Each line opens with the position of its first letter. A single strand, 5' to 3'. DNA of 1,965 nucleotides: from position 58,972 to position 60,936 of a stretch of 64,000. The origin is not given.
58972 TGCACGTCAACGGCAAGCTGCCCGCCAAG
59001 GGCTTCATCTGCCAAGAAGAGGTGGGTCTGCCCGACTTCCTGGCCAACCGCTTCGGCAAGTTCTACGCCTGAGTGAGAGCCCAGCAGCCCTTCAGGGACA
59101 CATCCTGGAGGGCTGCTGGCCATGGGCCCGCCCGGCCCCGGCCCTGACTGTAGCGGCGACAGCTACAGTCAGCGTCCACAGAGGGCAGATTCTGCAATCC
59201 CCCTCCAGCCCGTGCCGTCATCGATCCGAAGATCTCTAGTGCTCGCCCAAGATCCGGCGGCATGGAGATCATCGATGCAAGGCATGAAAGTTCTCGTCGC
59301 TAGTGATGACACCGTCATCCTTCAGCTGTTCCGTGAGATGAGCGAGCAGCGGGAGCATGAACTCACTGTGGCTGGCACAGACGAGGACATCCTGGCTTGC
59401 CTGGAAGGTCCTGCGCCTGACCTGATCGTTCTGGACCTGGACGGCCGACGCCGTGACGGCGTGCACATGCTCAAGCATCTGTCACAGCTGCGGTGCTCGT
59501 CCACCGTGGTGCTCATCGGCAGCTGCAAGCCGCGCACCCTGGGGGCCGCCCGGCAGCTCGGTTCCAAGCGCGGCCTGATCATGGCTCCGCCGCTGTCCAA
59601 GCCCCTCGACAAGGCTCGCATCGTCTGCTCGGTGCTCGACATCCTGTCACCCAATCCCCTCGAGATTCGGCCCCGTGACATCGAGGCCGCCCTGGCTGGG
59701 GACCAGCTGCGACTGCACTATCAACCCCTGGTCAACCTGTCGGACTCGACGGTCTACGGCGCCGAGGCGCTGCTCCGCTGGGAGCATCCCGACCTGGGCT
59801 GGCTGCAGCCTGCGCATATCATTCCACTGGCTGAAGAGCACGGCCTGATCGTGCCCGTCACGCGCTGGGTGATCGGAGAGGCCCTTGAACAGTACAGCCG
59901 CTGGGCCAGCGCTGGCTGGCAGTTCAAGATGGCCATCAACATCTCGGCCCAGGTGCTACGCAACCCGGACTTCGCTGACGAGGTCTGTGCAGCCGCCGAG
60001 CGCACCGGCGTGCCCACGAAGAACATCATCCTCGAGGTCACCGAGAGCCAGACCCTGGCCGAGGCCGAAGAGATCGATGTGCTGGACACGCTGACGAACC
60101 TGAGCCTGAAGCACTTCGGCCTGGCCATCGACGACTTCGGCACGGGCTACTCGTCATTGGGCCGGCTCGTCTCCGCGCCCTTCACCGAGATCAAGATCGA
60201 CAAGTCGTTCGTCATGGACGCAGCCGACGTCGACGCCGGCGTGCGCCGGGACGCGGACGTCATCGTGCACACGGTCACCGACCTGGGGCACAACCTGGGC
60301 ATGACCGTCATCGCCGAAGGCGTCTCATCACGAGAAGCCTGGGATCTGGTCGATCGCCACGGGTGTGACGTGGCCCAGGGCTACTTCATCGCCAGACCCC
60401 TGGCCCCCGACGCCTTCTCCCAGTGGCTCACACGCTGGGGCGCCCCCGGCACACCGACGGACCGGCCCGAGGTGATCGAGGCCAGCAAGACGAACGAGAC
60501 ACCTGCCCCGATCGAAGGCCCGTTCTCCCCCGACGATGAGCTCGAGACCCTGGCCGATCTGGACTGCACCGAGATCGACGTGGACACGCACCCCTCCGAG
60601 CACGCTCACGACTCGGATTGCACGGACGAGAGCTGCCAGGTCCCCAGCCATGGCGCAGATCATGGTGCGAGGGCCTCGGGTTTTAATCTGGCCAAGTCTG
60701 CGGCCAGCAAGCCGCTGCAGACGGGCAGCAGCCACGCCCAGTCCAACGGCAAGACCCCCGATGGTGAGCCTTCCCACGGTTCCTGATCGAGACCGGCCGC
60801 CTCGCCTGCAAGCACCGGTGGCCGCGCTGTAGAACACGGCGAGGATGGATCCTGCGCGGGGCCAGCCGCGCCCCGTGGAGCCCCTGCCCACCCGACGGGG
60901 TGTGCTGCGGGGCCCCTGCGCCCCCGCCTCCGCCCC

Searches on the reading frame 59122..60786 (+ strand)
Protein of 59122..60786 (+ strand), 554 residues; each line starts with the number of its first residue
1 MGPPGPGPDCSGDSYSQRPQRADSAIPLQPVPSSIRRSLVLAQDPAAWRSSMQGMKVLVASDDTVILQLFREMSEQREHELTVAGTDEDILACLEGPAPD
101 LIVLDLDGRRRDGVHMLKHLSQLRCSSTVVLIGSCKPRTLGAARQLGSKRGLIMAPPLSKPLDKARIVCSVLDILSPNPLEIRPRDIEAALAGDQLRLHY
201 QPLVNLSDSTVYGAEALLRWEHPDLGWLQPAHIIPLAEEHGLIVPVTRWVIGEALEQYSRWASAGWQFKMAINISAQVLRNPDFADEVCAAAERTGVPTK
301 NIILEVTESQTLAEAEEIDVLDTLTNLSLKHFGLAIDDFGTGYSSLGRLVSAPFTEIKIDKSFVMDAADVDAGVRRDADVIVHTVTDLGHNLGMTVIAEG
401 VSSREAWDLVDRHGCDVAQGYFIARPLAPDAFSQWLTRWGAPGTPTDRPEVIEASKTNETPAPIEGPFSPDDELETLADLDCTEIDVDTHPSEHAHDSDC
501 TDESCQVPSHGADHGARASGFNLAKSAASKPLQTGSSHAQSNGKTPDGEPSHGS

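Call 75: search_protein_families(library=pfam, proteins=[window:59122-60786:+], max_evalue=0.001)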
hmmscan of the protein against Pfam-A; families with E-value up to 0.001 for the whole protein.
window:59122-60786:+ (554 aa): 2 families
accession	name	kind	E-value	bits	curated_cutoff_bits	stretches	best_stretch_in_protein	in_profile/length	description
PF00563.25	EAL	-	6.5e-63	212.7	31.3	1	186-426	3-236/236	EAL domain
PF00072.30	Response_reg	-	1.6e-07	31.9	30.2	1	57-134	1-78/111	Response regulator receiver domain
